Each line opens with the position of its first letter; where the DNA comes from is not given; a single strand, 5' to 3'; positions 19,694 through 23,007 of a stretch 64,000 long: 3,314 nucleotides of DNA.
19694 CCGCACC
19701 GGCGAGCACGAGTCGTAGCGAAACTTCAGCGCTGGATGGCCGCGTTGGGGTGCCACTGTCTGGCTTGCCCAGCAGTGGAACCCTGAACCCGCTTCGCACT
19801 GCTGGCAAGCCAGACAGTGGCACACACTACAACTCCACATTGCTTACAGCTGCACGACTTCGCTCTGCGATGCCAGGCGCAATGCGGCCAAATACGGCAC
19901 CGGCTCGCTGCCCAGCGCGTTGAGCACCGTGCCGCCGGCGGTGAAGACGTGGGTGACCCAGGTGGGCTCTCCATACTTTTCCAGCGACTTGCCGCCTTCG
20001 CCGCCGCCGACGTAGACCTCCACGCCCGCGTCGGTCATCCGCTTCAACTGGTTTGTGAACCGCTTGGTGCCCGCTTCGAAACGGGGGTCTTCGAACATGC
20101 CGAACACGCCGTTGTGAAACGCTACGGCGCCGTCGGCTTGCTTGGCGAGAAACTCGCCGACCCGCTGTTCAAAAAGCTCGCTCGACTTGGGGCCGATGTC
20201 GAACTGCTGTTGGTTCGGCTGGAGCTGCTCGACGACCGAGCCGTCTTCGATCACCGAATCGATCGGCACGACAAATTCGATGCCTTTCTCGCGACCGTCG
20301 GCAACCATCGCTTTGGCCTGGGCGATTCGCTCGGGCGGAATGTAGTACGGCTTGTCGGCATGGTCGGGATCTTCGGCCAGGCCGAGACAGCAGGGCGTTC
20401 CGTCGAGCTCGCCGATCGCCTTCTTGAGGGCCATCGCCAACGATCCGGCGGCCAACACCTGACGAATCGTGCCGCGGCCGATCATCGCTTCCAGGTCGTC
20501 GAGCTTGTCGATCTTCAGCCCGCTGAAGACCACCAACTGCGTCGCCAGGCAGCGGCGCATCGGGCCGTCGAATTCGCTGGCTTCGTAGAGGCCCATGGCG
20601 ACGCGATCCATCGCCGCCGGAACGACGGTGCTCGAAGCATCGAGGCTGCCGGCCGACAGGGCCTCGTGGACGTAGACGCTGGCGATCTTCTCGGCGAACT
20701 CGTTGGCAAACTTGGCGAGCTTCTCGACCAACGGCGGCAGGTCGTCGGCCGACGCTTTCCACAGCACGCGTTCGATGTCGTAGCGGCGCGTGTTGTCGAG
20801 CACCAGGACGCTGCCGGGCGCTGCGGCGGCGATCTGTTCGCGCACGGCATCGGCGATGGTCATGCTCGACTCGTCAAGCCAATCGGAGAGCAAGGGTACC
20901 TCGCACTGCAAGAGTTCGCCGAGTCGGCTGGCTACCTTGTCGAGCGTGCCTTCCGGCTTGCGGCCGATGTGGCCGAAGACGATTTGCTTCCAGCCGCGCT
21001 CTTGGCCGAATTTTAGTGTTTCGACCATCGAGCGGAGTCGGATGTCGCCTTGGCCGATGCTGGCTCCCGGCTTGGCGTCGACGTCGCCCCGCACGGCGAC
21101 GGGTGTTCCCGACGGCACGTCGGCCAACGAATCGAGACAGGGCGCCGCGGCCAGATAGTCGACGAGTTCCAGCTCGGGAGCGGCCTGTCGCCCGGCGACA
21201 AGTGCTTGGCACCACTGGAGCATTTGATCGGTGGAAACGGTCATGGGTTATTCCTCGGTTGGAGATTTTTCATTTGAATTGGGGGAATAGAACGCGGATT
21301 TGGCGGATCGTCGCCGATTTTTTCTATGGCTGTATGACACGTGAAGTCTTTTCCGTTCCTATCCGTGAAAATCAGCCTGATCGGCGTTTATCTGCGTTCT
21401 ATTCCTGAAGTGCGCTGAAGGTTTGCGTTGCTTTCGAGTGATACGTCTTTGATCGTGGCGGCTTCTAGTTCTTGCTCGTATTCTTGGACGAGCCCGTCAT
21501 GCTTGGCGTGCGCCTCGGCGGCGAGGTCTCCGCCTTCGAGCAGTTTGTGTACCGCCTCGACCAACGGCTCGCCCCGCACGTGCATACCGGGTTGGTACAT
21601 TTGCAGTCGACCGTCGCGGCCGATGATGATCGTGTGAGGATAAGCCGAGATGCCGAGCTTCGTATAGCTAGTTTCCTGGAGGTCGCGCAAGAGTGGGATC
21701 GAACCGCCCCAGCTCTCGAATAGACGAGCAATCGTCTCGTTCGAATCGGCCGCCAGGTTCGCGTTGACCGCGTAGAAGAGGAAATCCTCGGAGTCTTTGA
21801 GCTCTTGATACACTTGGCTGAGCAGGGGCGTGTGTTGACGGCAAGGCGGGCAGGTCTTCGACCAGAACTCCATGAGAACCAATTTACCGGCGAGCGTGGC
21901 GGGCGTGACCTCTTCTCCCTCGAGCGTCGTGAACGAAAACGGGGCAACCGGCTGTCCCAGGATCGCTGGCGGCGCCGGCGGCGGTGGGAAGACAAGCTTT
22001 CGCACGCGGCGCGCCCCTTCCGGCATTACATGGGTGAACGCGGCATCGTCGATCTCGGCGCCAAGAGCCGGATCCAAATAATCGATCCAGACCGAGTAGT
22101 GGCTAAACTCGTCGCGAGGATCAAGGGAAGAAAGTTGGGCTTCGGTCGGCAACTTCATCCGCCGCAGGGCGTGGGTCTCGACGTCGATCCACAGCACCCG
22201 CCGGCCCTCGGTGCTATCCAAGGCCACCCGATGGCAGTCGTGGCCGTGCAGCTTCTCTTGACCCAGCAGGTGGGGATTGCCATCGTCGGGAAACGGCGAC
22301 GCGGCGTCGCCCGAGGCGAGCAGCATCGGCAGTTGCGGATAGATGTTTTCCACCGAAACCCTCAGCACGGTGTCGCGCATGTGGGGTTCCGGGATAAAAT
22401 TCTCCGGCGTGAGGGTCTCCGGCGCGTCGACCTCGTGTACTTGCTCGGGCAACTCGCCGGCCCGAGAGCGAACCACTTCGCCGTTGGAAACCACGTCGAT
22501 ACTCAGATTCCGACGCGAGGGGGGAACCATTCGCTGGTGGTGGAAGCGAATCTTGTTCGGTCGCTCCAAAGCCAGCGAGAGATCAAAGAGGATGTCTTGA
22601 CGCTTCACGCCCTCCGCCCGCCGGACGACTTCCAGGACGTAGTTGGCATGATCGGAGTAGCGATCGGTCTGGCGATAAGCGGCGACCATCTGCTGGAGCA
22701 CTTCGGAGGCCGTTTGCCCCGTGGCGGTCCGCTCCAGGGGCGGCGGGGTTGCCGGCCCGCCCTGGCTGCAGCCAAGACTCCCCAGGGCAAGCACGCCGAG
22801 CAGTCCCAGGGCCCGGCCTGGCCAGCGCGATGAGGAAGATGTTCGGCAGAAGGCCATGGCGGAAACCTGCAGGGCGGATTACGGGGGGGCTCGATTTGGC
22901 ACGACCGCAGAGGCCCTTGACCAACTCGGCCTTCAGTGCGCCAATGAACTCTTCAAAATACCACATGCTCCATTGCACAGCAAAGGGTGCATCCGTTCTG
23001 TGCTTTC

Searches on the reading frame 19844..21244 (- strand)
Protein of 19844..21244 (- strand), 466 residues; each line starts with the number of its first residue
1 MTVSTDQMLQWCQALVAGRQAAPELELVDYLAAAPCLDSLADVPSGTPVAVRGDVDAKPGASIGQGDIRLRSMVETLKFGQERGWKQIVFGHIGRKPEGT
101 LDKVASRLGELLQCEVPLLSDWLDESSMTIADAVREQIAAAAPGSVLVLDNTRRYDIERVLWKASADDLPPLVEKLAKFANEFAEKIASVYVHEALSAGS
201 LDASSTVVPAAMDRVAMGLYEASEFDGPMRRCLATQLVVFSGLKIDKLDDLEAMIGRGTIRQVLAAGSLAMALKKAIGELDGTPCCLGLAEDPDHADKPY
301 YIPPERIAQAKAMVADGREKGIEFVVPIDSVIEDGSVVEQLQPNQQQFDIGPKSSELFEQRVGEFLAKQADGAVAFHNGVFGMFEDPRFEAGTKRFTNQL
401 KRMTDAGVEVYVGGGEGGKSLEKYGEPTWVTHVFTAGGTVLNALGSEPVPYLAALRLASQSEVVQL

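Call 59: search_protein_families(library=pfam, proteins=[window:19844-21244:-], max_evalue=0.00001)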
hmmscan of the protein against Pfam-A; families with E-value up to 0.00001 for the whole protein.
window:19844-21244:- (466 aa): 1 family
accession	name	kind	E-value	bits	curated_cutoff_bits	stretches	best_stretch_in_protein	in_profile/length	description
PF00162.24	PGK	-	8.5e-45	153.8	27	1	46-444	8-376/379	Phosphoglycerate kinase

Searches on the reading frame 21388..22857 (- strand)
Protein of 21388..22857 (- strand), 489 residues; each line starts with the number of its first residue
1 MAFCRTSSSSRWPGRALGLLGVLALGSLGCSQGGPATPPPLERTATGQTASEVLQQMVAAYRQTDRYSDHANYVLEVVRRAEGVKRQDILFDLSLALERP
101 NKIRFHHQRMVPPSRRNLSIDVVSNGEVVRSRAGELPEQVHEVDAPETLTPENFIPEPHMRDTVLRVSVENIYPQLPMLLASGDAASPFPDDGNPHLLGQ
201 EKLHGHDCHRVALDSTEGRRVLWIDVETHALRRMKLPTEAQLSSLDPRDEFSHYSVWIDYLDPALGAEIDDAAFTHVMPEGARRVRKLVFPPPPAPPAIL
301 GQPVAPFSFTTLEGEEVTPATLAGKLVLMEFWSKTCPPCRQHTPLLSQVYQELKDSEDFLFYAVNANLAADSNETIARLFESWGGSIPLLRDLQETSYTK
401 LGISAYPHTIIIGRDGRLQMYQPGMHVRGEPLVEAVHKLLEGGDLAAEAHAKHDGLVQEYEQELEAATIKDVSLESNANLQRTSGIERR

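Call 59: search_protein_families(library=pfam, proteins=[window:21388-22857:-], max_evalue=0.00001)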
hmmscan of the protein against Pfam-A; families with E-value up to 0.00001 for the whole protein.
window:21388-22857:- (489 aa): 5 families
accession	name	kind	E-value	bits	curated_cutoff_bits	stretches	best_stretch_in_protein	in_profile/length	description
PF00578.27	AhpC-TSA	-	2.3e-12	47.4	26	1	301-419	2-122/124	AhpC/TSA family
PF13905.12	Thioredoxin_8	-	4.6e-10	40.2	27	1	324-417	1-93/94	Thioredoxin-like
PF08534.16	Redoxin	-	7.3e-10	39.2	26.6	1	301-424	3-134/148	Redoxin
PF00085.26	Thioredoxin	-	1.5e-06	28.5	23.5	1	324-372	18-64/103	Thioredoxin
PF09865.15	DUF2092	-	2e-06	27.8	21.2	0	196-285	128-209/212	Predicted periplasmic protein (DUF2092)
